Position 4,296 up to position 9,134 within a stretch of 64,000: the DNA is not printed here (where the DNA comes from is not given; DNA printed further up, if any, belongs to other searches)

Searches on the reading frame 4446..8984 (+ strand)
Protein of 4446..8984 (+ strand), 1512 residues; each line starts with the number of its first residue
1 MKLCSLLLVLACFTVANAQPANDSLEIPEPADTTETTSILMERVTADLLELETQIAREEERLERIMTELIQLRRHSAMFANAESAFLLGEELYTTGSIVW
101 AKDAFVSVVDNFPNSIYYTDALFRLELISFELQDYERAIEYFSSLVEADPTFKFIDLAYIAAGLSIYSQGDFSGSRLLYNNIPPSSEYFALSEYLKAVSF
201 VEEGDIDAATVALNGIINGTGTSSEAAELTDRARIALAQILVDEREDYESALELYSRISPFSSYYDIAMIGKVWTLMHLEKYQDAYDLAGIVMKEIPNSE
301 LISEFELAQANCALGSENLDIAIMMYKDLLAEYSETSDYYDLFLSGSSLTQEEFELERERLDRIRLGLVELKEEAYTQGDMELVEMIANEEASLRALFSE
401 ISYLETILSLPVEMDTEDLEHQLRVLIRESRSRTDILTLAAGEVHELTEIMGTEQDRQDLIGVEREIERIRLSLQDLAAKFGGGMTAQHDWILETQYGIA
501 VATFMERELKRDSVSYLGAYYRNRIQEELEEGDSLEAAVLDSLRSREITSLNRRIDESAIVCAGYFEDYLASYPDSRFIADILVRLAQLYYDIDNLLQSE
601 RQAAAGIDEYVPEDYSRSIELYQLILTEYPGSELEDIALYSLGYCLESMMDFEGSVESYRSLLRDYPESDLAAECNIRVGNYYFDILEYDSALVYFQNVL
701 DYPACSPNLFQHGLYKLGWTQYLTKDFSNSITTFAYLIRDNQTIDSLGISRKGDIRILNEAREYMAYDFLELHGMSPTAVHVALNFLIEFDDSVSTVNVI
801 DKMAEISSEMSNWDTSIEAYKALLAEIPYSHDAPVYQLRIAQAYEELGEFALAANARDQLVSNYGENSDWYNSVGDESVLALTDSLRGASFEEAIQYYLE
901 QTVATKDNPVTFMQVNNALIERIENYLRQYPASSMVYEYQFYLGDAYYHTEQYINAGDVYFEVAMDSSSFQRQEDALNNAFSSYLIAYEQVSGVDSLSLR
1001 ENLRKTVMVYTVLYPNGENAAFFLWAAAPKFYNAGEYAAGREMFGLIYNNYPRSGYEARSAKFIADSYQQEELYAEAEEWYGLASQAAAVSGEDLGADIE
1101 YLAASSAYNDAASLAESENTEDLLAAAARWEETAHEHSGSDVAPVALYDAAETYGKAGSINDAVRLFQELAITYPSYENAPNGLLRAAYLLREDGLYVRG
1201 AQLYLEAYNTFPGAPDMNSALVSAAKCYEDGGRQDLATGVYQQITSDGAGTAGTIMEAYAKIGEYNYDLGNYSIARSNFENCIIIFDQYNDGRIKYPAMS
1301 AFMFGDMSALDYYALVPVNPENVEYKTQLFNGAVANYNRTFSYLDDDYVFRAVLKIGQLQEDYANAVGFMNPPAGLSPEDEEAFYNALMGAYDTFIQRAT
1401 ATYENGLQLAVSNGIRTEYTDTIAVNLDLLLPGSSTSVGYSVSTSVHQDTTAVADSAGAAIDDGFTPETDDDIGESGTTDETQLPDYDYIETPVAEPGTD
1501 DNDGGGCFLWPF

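Call 84: search_protein_families(library=pfam, proteins=[window:4446-8984:+], max_evalue=0.000001)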
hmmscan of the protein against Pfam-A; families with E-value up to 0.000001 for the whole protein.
window:4446-8984:+ (1512 aa): 3 families
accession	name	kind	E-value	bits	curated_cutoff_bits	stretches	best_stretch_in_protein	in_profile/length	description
PF13174.12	TPR_6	-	1.2e-21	76.3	26.3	0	638-669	2-33/33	Tetratricopeptide repeat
PF13428.12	TPR_14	-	4e-09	36.7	23.5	0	127-160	9-42/44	Tetratricopeptide repeat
PF13432.12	TPR_16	-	5.4e-07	30.4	32.7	0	1148-1215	1-65/65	Tetratricopeptide repeat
